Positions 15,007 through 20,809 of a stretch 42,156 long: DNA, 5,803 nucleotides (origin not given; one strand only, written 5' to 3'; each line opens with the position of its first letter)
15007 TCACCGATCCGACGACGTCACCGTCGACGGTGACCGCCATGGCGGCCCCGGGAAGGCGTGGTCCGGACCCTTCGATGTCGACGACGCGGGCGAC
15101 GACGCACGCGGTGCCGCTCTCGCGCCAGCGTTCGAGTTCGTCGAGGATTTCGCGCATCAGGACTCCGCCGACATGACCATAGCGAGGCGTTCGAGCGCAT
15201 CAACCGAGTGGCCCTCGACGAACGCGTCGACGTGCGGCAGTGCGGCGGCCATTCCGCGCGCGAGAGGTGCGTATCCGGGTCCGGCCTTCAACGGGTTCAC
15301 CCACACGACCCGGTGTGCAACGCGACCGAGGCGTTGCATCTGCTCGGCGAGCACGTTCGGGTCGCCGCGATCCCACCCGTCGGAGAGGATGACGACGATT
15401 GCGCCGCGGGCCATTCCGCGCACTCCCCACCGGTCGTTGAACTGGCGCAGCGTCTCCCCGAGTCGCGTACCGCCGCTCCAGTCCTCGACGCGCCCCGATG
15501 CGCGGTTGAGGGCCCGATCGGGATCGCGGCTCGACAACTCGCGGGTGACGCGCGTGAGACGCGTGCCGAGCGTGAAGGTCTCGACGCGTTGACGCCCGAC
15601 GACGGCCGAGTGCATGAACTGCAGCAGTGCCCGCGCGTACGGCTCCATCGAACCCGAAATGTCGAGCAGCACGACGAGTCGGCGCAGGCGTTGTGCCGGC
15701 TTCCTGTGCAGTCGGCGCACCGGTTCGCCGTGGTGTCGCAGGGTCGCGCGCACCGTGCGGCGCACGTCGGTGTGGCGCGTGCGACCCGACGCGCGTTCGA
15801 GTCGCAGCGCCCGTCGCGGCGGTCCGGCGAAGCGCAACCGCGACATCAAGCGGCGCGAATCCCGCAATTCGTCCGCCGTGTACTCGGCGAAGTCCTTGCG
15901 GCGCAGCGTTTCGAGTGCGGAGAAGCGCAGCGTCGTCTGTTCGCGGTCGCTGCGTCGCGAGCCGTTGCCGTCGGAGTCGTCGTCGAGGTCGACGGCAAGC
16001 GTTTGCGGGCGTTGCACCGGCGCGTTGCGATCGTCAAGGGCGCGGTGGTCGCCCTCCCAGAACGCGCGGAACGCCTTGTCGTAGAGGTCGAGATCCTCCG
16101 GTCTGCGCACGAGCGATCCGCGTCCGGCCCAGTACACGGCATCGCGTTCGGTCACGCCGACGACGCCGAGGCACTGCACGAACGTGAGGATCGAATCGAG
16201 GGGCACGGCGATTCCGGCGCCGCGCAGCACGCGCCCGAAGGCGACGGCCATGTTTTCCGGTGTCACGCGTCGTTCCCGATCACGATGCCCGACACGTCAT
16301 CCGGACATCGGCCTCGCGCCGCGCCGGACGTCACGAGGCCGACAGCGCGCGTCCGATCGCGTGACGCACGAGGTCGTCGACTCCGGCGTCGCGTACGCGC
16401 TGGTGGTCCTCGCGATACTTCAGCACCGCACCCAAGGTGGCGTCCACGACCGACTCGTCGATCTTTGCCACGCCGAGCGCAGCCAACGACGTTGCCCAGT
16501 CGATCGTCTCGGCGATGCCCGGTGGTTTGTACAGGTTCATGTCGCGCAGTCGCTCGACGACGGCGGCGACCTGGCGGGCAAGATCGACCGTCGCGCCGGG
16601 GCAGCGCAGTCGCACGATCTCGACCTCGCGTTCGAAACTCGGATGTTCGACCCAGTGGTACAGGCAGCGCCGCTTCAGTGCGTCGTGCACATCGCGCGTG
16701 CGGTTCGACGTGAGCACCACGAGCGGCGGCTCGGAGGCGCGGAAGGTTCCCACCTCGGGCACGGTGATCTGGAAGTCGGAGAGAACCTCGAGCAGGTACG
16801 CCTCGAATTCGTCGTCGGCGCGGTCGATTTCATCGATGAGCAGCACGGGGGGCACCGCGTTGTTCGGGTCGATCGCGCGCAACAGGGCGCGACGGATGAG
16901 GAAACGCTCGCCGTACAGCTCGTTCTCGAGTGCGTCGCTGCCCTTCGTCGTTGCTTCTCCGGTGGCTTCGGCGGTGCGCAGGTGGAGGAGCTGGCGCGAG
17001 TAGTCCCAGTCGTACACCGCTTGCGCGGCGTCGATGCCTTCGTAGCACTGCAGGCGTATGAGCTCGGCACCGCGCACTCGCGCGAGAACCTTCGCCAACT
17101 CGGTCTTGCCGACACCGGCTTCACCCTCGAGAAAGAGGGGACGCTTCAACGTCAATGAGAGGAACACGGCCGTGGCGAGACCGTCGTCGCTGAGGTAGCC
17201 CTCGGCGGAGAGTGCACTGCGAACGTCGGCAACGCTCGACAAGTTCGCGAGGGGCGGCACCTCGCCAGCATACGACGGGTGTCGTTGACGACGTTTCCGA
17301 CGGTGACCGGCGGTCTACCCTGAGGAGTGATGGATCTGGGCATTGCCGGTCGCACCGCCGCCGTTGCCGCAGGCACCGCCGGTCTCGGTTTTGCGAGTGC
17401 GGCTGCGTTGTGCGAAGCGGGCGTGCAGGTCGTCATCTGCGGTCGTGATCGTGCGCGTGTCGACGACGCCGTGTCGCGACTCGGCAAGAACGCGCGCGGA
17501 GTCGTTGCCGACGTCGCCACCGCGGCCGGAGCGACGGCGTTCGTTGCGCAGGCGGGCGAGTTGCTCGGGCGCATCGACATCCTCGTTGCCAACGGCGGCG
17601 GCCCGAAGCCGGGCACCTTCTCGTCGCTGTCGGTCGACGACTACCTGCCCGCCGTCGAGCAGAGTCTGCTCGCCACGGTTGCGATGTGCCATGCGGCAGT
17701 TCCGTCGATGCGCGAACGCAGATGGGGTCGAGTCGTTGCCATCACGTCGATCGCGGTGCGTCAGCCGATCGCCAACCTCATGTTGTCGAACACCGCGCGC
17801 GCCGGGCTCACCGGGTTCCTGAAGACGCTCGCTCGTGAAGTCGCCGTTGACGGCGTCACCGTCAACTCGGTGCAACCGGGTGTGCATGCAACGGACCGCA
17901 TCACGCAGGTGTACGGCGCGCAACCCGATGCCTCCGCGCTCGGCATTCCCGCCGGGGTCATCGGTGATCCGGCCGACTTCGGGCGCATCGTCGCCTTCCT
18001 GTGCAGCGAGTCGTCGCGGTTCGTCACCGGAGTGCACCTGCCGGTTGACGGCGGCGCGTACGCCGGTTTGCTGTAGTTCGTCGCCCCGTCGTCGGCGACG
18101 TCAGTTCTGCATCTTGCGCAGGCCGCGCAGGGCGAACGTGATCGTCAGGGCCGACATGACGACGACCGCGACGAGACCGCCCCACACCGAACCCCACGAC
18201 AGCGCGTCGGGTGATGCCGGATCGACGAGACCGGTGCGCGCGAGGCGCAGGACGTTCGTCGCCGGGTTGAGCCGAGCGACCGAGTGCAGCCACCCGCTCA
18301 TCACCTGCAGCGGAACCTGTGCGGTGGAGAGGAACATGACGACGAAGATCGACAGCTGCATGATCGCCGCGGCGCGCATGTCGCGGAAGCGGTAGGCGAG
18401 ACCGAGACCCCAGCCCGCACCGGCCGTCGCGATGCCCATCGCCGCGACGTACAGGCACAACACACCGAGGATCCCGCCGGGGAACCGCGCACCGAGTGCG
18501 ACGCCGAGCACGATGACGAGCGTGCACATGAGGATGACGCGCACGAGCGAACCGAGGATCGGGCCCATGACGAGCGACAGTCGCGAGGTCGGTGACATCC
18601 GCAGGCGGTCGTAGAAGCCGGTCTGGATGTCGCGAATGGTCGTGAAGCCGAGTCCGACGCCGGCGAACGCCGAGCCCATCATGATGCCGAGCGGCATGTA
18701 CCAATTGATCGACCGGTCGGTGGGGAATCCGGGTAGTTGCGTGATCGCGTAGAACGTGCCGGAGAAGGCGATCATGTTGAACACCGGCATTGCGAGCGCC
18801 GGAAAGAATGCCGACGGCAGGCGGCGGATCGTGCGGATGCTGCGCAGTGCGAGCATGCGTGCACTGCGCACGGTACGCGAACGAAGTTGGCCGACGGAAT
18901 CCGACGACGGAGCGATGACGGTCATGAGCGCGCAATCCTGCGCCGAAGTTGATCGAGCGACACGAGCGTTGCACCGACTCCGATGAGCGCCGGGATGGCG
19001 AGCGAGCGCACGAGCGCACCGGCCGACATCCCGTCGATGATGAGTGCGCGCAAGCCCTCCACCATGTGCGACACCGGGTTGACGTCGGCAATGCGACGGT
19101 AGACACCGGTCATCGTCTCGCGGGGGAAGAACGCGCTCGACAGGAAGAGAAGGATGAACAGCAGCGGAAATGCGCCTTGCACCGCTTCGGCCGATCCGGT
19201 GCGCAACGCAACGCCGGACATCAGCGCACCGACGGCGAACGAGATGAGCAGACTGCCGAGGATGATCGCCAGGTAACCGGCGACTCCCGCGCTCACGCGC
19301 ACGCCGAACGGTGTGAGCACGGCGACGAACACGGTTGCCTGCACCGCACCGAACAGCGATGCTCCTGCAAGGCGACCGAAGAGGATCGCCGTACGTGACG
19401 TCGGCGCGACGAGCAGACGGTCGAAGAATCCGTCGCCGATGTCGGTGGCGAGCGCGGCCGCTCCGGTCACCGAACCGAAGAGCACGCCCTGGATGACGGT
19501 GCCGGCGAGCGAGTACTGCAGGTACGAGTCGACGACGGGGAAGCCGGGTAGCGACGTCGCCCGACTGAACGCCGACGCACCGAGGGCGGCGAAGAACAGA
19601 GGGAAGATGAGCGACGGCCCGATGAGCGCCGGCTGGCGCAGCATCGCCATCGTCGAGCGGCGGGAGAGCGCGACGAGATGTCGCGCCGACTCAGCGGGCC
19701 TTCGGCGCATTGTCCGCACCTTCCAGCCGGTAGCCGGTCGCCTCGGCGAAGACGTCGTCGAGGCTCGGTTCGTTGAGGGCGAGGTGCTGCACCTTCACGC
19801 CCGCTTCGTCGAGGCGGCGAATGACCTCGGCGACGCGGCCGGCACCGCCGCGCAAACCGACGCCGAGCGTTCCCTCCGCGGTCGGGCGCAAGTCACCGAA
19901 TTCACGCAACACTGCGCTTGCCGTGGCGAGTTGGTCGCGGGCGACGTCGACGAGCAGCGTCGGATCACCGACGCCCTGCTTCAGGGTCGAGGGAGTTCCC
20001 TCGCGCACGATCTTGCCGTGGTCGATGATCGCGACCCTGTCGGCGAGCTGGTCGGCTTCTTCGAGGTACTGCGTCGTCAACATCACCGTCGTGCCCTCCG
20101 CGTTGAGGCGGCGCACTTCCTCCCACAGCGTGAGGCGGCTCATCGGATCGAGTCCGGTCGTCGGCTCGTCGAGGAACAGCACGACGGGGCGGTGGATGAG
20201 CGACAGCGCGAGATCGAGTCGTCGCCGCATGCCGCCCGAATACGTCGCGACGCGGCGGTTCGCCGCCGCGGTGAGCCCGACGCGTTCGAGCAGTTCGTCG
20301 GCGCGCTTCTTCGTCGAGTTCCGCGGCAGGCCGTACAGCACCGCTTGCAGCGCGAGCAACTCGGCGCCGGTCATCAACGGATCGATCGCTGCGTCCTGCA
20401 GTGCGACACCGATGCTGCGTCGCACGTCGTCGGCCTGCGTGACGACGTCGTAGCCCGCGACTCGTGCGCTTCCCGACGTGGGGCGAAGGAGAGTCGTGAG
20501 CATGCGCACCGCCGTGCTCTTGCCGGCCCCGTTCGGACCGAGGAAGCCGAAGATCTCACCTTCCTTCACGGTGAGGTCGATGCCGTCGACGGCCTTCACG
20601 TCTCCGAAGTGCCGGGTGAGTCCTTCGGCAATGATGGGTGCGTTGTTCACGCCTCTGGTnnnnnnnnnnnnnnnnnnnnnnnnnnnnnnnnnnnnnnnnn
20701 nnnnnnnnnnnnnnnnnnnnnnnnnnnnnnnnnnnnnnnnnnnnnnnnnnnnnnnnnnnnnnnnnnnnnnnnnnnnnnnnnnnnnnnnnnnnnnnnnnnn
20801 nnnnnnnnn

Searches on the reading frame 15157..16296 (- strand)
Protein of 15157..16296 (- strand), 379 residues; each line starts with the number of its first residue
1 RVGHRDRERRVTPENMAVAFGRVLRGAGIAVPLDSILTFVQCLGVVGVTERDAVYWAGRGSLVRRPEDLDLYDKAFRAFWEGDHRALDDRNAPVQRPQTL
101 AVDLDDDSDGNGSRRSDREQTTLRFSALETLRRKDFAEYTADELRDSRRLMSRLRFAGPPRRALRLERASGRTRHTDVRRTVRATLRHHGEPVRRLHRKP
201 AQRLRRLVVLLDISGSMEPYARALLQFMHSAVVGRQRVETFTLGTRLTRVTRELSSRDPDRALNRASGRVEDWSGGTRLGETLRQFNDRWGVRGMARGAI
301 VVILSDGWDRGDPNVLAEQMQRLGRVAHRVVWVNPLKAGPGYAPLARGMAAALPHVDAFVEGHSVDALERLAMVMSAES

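Call 9: search_protein_families(library=pfam, proteins=[window:15157-16296:-], max_evalue=0.01)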
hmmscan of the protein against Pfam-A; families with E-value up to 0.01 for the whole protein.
window:15157-16296:- (379 aa): 2 families
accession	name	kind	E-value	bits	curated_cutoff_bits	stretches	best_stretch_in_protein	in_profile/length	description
PF05762.20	VWA_CoxE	-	1.5e-59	201.6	26.4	1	161-365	12-219/222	VWA domain containing CoxE-like protein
PF13519.12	VWA_2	-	0.00017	22.6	27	1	207-307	1-106/107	von Willebrand factor type A domain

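Call 58: search_protein_families(library=ncbifam, proteins=[window:15157-16296:-], max_evalue=0.00001)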
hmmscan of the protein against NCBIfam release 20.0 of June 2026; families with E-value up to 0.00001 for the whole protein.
window:15157-16296:- (379 aa): 1 family
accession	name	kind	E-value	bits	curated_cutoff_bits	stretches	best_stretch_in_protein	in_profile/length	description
NF047783.1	VWA_dom_MadC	equivalog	3.2e-22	79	600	2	139-335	265-454/498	MadC family VWA domain-containing protein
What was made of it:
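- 11619..17314 (-): Upstream maturation and anchoring genes, probably serving this enzyme: CoxG 11619-12488, MocA-like cytidylyltransferase 12531-13259, XdhC 14029-15006, CoxE-like VWA 15157-16296 and CoxD/MoxR AAA+ 16331-17314. An unrelated NlpC/P60 gene lies on the + strand at 13220-14017. Pfam (call 9) and NCBIfam (call 58).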

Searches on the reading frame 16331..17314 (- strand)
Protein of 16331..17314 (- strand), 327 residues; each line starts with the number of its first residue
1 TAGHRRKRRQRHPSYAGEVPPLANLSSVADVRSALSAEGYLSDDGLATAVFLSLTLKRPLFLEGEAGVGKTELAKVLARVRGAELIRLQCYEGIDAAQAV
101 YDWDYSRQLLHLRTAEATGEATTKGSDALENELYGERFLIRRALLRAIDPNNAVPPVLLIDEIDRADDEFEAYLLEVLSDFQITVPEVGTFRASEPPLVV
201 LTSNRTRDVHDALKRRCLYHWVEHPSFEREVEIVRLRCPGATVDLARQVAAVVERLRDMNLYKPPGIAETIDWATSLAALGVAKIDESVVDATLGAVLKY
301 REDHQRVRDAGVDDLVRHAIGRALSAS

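Call 9: search_protein_families(library=pfam, proteins=[window:16331-17314:-], max_evalue=0.01)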
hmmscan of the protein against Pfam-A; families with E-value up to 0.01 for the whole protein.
window:16331-17314:- (327 aa): 7 families
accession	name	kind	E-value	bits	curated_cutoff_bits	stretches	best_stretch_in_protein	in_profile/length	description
PF07728.20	AAA_5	-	1.7e-11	44.7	22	1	59-217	1-139/139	AAA domain (dynein-related subfamily)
PF00004.35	AAA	-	8.3e-10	39.7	21.2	1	61-217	2-123/131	ATPase family associated with various cellular activities (AAA)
PF07726.17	AAA_3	-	1.5e-07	31.8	27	1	151-205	59-112/131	ATPase family associated with various cellular activities (AAA)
PF13191.12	AAA_16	-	2.3e-06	28.7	32.6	1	58-177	25-154/167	AAA ATPase domain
PF13401.12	AAA_22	-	1.7e-05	25.6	27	1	57-179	5-109/130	AAA domain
PF05496.18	RuvB_N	-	0.00042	20.5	27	0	153-185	83-115/159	Holliday junction DNA helicase RuvB P-loop domain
PF07724.20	AAA_2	-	0.00073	20.1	27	0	62-189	8-109/166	AAA domain (Cdc48 subfamily)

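Call 58: search_protein_families(library=ncbifam, proteins=[window:16331-17314:-], max_evalue=0.00001)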
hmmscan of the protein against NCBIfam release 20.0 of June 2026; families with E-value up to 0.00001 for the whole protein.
window:16331-17314:- (327 aa): 1 family
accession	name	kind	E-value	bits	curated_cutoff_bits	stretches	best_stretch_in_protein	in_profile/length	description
NF047784.1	MadB_ATPase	equivalog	5.3e-85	285.2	475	1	26-309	2-295/298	MadB family AAA-type ATPase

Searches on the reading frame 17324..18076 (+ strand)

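Call 12: search_protein_families(library=pfam, proteins=[window:17324-18076:+], max_evalue=0.001)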
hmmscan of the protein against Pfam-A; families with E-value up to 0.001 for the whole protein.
window:17324-18076:+ (250 aa): 3 families
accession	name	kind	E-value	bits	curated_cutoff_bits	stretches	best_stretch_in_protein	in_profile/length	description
PF13561.12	adh_short_C2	-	1.6e-44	152.7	27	1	16-244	3-234/236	Enoyl-(Acyl carrier protein) reductase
PF00106.31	adh_short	-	1.8e-37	129.1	26.6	1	11-193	2-187/195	short chain dehydrogenase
PF23441.1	SDR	-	8.9e-08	32.3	27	1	8-244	6-254/258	SDR-like rossmann domain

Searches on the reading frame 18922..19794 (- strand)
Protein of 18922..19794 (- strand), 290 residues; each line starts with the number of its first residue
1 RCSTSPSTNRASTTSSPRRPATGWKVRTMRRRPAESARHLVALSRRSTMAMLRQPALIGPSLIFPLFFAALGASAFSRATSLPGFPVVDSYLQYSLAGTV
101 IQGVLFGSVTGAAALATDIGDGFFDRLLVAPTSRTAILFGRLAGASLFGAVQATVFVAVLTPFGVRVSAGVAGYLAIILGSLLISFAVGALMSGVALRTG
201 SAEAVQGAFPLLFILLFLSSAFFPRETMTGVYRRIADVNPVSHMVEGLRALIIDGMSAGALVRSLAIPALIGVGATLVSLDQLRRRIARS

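Call 12: search_protein_families(library=pfam, proteins=[window:18922-19794:-], max_evalue=0.001)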
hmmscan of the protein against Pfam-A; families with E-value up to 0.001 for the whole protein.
window:18922-19794:- (290 aa): 3 families
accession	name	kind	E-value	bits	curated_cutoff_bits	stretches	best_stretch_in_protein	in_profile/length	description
PF01061.29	ABC2_membrane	-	5.7e-25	88.5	26.9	1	40-251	3-209/211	ABC-2 type transporter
PF12698.13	ABC2_membrane_3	-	5.2e-16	59.1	31.6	1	81-279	150-345/347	ABC-2 family transporter protein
PF12051.14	DUF3533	-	0.00075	19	27.6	1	153-267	255-370/380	Protein of unknown function (DUF3533)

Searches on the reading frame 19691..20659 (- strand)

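Call 12: search_protein_families(library=pfam, proteins=[window:19691-20659:-], max_evalue=0.001)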
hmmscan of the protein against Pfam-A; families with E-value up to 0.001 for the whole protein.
window:19691-20659:- (322 aa): 4 families
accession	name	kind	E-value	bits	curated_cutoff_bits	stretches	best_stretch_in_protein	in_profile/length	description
PF00005.33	ABC_tran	-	3.6e-31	109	25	1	25-168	2-137/137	ABC transporter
PF13304.12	AAA_21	-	7.4e-10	39.8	27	1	133-197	231-298/304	AAA domain, putative AbiEii toxin, Type IV TA system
PF13732.12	DrrA1-3_C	-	3.7e-06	28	27.4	1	221-307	1-80/81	ATP-binding protein DrrA1-3-like, C-terminal domain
PF02702.23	KdpD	-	0.00037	20.4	26.1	1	114-245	42-168/210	Osmosensitive K+ channel His kinase sensor domain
